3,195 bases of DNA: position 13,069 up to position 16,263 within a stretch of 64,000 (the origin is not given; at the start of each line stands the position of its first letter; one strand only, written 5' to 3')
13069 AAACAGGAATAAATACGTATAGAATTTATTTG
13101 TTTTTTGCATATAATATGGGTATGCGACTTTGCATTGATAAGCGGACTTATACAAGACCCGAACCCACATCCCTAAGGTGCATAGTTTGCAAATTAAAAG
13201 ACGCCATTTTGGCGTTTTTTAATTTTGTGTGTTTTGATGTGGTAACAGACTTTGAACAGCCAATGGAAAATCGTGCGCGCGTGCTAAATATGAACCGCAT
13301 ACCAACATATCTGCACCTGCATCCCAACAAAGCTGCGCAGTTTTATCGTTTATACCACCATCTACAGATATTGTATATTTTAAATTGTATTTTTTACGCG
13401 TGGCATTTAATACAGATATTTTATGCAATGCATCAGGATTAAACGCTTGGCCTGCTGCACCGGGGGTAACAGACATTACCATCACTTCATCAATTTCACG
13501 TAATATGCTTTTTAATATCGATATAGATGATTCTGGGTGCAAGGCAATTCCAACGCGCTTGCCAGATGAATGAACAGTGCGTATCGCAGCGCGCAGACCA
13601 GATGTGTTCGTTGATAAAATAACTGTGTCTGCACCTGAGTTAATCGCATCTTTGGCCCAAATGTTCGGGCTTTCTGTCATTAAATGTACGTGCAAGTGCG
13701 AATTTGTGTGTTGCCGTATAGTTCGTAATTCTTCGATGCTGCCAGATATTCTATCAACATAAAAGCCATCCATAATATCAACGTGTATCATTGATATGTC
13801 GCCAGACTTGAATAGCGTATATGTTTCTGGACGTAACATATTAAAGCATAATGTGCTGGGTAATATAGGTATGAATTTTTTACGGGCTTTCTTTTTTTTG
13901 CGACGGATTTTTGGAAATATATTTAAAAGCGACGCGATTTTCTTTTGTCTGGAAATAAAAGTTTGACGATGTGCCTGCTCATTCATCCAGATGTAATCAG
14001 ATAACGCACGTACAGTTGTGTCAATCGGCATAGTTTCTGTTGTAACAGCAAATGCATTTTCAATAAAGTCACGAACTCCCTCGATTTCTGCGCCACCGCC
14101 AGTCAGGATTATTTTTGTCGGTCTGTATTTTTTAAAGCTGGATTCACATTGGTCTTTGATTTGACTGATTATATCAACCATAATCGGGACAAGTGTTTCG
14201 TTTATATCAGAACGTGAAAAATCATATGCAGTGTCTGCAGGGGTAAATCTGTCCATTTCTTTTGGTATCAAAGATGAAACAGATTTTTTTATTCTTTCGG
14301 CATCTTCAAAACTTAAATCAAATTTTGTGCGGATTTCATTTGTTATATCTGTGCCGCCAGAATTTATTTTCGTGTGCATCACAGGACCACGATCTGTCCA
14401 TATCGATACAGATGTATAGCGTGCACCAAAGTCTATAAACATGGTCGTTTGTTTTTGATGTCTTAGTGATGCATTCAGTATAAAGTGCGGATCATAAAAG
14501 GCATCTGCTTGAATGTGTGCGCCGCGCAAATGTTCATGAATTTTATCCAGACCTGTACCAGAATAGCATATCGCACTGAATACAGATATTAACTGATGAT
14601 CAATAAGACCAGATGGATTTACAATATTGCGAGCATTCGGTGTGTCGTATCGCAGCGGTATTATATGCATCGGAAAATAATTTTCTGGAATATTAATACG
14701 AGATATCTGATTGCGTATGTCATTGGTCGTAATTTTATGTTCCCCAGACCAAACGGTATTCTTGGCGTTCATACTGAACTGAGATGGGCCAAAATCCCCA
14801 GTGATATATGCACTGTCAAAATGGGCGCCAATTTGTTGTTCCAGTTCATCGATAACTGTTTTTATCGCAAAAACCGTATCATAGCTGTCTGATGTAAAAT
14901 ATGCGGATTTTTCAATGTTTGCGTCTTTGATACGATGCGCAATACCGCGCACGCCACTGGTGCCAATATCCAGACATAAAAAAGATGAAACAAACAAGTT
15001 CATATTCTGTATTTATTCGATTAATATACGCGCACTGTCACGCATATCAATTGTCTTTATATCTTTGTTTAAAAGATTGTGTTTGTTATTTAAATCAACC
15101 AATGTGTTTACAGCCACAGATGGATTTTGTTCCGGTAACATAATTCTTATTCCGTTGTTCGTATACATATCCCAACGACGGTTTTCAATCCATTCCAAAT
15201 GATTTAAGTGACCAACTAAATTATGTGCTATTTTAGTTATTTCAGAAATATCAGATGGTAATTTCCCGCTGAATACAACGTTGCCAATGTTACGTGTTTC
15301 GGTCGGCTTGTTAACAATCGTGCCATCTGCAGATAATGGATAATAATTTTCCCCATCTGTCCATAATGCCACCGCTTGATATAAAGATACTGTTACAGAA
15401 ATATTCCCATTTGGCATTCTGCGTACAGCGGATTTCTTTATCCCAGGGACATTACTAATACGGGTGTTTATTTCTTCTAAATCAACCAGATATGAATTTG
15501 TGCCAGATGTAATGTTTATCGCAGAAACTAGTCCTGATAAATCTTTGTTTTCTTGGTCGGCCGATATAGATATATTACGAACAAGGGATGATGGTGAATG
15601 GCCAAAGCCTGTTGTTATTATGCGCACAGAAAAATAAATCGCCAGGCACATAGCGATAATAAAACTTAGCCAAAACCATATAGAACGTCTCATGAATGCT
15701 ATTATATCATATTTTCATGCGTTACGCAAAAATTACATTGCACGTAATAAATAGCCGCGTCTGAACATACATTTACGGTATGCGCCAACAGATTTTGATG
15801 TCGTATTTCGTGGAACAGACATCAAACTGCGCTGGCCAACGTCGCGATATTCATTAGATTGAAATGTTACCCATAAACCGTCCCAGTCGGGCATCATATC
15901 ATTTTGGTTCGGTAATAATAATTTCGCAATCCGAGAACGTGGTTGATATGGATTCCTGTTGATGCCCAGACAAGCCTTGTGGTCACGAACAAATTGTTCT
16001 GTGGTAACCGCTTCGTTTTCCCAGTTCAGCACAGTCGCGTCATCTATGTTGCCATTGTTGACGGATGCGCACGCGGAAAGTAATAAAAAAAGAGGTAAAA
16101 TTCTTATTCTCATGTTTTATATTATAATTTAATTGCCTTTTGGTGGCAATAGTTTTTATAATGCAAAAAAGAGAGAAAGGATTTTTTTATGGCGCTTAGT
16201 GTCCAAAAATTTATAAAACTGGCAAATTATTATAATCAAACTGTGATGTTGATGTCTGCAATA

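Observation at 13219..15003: FtsA and ribulose-phosphate 3-epimerase are joined in one ORF across an A8 tract, and no ftsZ follows ftsA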

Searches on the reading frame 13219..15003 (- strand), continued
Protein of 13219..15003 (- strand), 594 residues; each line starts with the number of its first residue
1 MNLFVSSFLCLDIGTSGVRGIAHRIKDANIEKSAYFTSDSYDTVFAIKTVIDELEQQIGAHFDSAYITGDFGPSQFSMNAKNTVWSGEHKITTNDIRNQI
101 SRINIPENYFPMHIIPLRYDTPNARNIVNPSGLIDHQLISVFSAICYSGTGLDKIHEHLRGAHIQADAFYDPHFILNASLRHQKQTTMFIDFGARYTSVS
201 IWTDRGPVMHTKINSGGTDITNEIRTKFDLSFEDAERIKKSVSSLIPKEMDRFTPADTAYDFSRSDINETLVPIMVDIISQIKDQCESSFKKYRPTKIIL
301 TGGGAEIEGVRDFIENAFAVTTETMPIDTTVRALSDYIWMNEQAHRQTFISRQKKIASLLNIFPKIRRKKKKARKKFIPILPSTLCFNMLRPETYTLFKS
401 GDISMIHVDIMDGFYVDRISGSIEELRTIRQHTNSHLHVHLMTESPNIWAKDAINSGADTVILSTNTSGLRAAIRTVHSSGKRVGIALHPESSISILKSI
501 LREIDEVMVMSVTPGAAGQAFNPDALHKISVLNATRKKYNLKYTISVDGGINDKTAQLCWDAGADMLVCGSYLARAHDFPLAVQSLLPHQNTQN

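Call 32: fold_search(model_id=the predicted structure, library=pdb)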
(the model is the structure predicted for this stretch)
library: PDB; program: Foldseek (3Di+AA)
matches with E <= 10: 1749; with E <= 0.001: 867
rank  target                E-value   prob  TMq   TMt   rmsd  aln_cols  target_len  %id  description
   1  3wt0_C                3.2e-20  1.00  0.45  0.67   6.3       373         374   16  Crystal Structure Analysis of Cell Division Protein (released 2015-04-29)
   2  7q6f_A                3.6e-20  1.00  0.46  0.69   5.5       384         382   19  Vibrio maritimus FtsA 1-396 ATP, double filament (released 2022-09-21)
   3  3wt0_D                8.0e-20  1.00  0.45  0.66   6.5       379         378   15  Crystal Structure Analysis of Cell Division Protein (released 2015-04-29)
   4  3wt0_A                9.5e-20  1.00  0.44  0.66   6.3       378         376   16  Crystal Structure Analysis of Cell Division Protein (released 2015-04-29)
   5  3wqt_C                1.3e-19  1.00  0.43  0.65   6.5       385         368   16  Staphylococcus aureus FtsA complexed with AMPPNP (released 2014-10-08)
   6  3wqu_B                1.4e-19  1.00  0.43  0.64   6.6       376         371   17  Staphylococcus aureus FtsA complexed with ATP (released 2014-10-08)
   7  7q6i_B                3.6e-19  1.00  0.46  0.68   5.4       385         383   19  Vibrio maritimus FtsA 1-396 ATP and FtsN 1-29, bent tetramers in double filament arrangement (released 2022-09-21)
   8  3wqt_D                4.2e-19  1.00  0.43  0.67   6.5       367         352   16  Staphylococcus aureus FtsA complexed with AMPPNP (released 2014-10-08)
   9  1e4g                  5.0e-19  1.00  0.43  0.64   5.9       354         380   16  FtsA (ATP-bound form) from Thermotoga maritima (released 2000-10-18)
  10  7q6i_D                5.6e-19  1.00  0.44  0.69   5.0       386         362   18  Vibrio maritimus FtsA 1-396 ATP and FtsN 1-29, bent tetramers in double filament arrangement (released 2022-09-21)
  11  3wqu_D                8.9e-19  1.00  0.43  0.64   6.8       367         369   16  Staphylococcus aureus FtsA complexed with ATP (released 2014-10-08)
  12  7q6d                  1.1e-18  1.00  0.45  0.66   6.0       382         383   18  E. coli FtsA 1-405 ATP 3 Ni (released 2022-09-21)
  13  3wqt_A                1.1e-18  1.00  0.43  0.65   6.8       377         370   14  Staphylococcus aureus FtsA complexed with AMPPNP (released 2014-10-08)
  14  7q6g                  1.5e-18  1.00  0.46  0.67   6.0       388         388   18  Xenorhabdus poinarii FtsA 1-396 ADP (released 2022-09-21)
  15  5eox_B                5.6e-18  1.00  0.33  0.51   9.1       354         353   15  Pseudomonas aeruginosa PilM bound to ADP (released 2016-04-27)
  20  2fli_B                3.1e-17  1.00  0.34  0.88   2.5       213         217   31  The crystal structure of D-ribulose 5-phosphate 3-epimerase from Streptococus pyogenes complexed with D-xylitol 5-phos (released 2006-03-07)
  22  2fli_L                4.4e-17  1.00  0.34  0.87   2.3       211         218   32  The crystal structure of D-ribulose 5-phosphate 3-epimerase from Streptococus pyogenes complexed with D-xylitol 5-phos (released 2006-03-07)
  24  2fli_A                5.2e-17  1.00  0.33  0.88   2.3       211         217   32  The crystal structure of D-ribulose 5-phosphate 3-epimerase from Streptococus pyogenes complexed with D-xylitol 5-phos (released 2006-03-07)
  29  2fli_E                1.1e-16  1.00  0.34  0.88   2.3       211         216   32  The crystal structure of D-ribulose 5-phosphate 3-epimerase from Streptococus pyogenes complexed with D-xylitol 5-phos (released 2006-03-07)
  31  2fli_G                1.8e-16  1.00  0.33  0.87   2.4       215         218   31  The crystal structure of D-ribulose 5-phosphate 3-epimerase from Streptococus pyogenes complexed with D-xylitol 5-phos (released 2006-03-07)
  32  2fli_C                2.1e-16  1.00  0.34  0.88   2.2       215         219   30  The crystal structure of D-ribulose 5-phosphate 3-epimerase from Streptococus pyogenes complexed with D-xylitol 5-phos (released 2006-03-07)
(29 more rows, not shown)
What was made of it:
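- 13981..15003 (-): FtsA-like actin-fold core (residues 1-341), with the nucleotide-binding motifs D12-x-G14-T15, D191-x-G193 and G302-G303-G304. The top Foldseek hits are FtsA structures 3wt0, 7q6f and 1e4g with TMt 0.64-0.69, ahead of PilM (call 32).
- On FtsA: The top 14 Foldseek PDB hits are all FtsA, aligned over 354-388 columns with TMt 0.64-0.69, ahead of PilM (call 32).
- On Ribulose-phosphate 3-epimerase (Rpe, PF00834): Foldseek 2fli gives TMt 0.88 and rmsd 2.3 (call 32).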

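Call 33: find_homologous_proteins(query=P0133, max_evalue=0.001)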
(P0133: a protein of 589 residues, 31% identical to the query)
Query P0133 (589 aa): 3 proteins with E <= 0.001 among 8000 candidates.
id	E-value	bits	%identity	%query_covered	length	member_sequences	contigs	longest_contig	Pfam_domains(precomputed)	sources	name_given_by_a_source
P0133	0.0e+0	1263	100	100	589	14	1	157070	PF00834.26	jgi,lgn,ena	-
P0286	6.0e-275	931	75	100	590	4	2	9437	PF00834.26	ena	-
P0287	9.1e-89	317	30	100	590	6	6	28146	PF14450.13,PF00834.26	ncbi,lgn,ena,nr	ncbi:MAG: ribulose-phosphate 3-epimerase [Alphaproteobacteria bacterium]|nr:ribulose-phosphate 3-epi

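Call 34: find_encoding_contigs(protein=P0133, flank=10000, max_places=3)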
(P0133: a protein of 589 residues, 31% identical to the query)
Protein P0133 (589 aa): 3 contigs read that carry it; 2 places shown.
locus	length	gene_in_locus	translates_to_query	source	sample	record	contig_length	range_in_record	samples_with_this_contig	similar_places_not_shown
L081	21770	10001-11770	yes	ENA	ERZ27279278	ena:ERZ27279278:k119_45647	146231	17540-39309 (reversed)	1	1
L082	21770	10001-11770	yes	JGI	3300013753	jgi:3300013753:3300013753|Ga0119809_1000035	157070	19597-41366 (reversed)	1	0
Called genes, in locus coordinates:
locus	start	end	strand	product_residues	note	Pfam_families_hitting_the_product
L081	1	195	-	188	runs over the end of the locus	-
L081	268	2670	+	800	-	PF02518:HATPase_c, PF00204:DNA_gyraseB, PF01751:Toprim, PF00986:DNA_gyraseB_C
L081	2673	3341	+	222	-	-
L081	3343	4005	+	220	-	PF03167:UDG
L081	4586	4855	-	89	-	-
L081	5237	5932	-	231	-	PF02463:SMC_N, PF00005:ABC_tran, PF13304:AAA_21 (faint)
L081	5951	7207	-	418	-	PF12704:MacB_PCD, PF02687:FtsX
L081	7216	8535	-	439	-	-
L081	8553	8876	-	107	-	-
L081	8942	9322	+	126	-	-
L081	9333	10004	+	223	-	PF03799:FtsQ_DivIB_C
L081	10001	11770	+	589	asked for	PF00834:Ribul_P_3_epim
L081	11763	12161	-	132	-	PF02367:TsaE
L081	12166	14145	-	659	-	PF00270:DEAD (weak), PF04851:ResIII, PF17757:UvrB_inter, PF27431:UvrB_3rd, PF00271:Helicase_C, PF12344:UvrB, PF02151:UVR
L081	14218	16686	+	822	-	PF05170:AsmA (faint)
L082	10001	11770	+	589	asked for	PF00834:Ribul_P_3_epim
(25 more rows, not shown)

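Call 35: find_encoding_contigs(protein=P0286, flank=5000, max_places=2)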
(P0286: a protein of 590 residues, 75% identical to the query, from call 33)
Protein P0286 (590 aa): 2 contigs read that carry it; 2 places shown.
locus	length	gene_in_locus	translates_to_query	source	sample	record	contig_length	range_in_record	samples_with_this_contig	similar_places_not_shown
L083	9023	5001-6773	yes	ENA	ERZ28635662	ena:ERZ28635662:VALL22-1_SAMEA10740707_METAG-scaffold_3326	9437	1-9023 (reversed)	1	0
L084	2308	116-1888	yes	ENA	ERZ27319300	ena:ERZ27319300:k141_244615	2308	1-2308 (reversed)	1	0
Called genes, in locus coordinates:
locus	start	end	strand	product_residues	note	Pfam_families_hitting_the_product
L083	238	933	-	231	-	PF00005:ABC_tran, PF02463:SMC_N, PF13304:AAA_21 (faint)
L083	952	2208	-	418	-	PF12704:MacB_PCD, PF02687:FtsX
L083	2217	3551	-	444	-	-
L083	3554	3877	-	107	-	-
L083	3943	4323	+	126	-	-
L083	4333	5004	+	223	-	PF03799:FtsQ_DivIB_C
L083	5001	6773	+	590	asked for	PF00834:Ribul_P_3_epim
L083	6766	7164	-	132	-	PF02367:TsaE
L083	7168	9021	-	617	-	?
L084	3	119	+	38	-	?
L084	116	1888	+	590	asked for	PF00834:Ribul_P_3_epim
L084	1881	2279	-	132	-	PF02367:TsaE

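Call 37: find_encoding_contigs(protein=window:13219-15003:-, flank=2000, max_places=10)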
Protein window:13219-15003:- (594 aa): 1 contig read that carries it; 1 place shown.
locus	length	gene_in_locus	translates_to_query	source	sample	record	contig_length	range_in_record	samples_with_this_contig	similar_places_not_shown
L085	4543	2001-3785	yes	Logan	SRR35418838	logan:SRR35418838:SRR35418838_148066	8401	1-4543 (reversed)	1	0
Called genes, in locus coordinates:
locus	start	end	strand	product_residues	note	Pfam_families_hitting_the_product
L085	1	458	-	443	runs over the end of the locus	-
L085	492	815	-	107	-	-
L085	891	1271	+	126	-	-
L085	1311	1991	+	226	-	PF03799:FtsQ_DivIB_C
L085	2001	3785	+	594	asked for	PF06723:MreB_Mbl (weak), PF11104:PilM_2, PF14450:FtsA, PF00834:Ribul_P_3_epim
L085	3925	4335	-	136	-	PF02367:TsaE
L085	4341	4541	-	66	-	?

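Call 38: find_encoding_contigs(protein=P0001, flank=2000, max_places=10)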
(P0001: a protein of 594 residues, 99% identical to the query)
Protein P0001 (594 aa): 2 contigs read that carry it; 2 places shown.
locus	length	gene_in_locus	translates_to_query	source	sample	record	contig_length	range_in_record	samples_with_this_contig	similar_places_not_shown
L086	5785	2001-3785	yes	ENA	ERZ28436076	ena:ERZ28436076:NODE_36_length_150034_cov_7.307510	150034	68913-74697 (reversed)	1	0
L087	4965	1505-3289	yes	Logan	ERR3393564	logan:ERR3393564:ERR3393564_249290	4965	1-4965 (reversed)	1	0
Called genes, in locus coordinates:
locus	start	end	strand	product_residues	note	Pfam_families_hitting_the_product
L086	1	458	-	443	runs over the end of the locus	-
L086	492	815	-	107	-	-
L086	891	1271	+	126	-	-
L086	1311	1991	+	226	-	PF03799:FtsQ_DivIB_C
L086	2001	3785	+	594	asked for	PF06723:MreB_Mbl (weak), PF11104:PilM_2, PF14450:FtsA, PF00834:Ribul_P_3_epim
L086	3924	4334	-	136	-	PF02367:TsaE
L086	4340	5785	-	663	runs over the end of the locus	PF00270:DEAD (weak), PF04851:ResIII, PF17757:UvrB_inter, PF27431:UvrB_3rd, PF00271:Helicase_C, PF12344:UvrB, PF02151:UVR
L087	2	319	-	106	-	?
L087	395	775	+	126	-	-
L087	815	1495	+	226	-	PF03799:FtsQ_DivIB_C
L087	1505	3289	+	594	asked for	PF06723:MreB_Mbl (weak), PF11104:PilM_2, PF14450:FtsA, PF00834:Ribul_P_3_epim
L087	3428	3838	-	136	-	PF02367:TsaE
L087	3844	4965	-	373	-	?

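Call 41: list_cluster_members(proteins=[P0155, P0156, P0157, P0158, P0159, P0160, P0162, P0163, P0164, P0287])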
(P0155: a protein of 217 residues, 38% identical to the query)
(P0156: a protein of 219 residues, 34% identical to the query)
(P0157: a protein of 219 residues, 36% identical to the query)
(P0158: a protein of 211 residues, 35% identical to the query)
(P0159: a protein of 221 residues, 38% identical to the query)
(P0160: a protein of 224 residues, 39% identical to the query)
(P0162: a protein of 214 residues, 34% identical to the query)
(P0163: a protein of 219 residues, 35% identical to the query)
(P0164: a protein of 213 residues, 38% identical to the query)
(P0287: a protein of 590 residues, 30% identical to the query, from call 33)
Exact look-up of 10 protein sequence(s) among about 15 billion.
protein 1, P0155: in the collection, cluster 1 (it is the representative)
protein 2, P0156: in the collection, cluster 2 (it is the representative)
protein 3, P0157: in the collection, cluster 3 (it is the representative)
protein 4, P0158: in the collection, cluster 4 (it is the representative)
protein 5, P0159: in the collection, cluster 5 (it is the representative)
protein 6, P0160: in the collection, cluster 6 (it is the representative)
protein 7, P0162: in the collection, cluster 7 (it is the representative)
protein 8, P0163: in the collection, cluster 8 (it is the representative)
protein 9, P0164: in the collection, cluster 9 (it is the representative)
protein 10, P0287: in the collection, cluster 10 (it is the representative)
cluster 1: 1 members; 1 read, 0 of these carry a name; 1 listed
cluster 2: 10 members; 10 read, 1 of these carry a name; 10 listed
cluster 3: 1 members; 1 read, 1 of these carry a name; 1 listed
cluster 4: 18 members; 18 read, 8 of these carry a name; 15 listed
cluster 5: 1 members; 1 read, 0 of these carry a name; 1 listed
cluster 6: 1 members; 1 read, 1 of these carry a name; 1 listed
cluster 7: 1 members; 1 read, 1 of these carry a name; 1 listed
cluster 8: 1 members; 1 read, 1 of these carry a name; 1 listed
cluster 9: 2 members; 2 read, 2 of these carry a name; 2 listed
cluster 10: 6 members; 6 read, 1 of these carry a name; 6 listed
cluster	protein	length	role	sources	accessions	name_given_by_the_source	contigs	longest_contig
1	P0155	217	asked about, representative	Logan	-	-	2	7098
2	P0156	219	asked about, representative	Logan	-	-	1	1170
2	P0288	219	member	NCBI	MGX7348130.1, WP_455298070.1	ribulose-phosphate 3-epimerase [Aerococcus vaginalis]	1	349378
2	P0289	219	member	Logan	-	-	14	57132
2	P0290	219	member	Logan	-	-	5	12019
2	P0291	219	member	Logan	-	-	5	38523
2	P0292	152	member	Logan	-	-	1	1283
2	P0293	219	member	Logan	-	-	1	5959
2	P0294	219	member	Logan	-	-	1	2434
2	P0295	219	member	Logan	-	-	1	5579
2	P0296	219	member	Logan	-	-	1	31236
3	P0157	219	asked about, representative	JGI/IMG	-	ribulose-phosphate 3-epimerase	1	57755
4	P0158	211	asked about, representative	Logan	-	-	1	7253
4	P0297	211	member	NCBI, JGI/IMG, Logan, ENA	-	ribulose-phosphate 3-epimerase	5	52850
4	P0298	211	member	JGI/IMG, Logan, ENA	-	ribulose-phosphate 3-epimerase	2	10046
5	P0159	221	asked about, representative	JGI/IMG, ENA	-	-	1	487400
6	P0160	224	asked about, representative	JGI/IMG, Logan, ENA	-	ribulose-phosphate 3-epimerase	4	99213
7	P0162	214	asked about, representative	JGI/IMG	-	ribulose-phosphate 3-epimerase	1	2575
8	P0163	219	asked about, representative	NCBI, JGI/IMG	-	ribulose-phosphate 3-epimerase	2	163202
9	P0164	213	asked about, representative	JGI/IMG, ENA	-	ribulose-phosphate 3-epimerase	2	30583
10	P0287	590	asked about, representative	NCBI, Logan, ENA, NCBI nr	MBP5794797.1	MAG: ribulose-phosphate 3-epimerase [Alphaproteobacteria bacterium] | ribulose-phosphate 3-epimerase [Alphaproteobacteria bacterium]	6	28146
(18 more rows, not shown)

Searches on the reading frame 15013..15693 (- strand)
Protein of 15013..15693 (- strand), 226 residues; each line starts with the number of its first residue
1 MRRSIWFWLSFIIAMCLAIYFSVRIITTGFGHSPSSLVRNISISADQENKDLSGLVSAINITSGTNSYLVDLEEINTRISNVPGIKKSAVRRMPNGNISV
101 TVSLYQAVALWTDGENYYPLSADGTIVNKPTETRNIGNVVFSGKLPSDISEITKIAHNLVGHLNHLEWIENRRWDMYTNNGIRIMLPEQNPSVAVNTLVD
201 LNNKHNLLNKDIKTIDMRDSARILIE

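Call 3: search_protein_families(library=pfam, proteins=[window:15013-15693:-], max_evalue=0.01)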
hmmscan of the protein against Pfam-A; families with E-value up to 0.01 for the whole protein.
window:15013-15693:- (226 aa): 2 families
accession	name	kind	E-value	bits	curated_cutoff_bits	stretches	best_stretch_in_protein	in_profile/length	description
PF03799.20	FtsQ_DivIB_C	-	1.4e-11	45.6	21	1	109-218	1-114/114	Cell division protein FtsQ/DivIB, C-terminal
PF08478.15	POTRA_1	-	0.00049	20.8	23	1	38-102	3-66/69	POTRA domain, FtsQ-type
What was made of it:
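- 15013..15693 (-): ftsQ, immediately upstream (9-nt gap), probably co-transcribed. PF03799 hit, E 1.4e-11 (call 3).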

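Call 4: search_protein_families(library=ncbifam, proteins=[window:15013-15693:-], max_evalue=0.01)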
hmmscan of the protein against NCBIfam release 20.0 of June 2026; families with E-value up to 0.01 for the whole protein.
window:15013-15693:- (226 aa): 1 family
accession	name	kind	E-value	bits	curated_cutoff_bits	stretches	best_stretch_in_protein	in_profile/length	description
NF004039.0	PRK05529.1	equivalog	0.0018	17.4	353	1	19-138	44-161/255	cell division protein FtsQ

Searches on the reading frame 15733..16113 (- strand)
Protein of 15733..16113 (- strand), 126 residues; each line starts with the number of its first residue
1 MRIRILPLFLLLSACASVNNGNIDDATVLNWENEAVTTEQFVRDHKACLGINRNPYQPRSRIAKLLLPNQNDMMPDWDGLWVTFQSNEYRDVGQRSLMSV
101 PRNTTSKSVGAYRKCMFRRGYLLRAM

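Call 3: search_protein_families(library=pfam, proteins=[window:15733-16113:-], max_evalue=0.01)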
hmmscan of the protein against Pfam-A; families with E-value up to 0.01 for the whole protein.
window:15733-16113:- (126 aa): 0 families
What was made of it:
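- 15733..16113 (-): Conserved 126-aa lipobox ORF upstream of ftsQ, the possible first gene of the operon. No Pfam hit (call 3).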
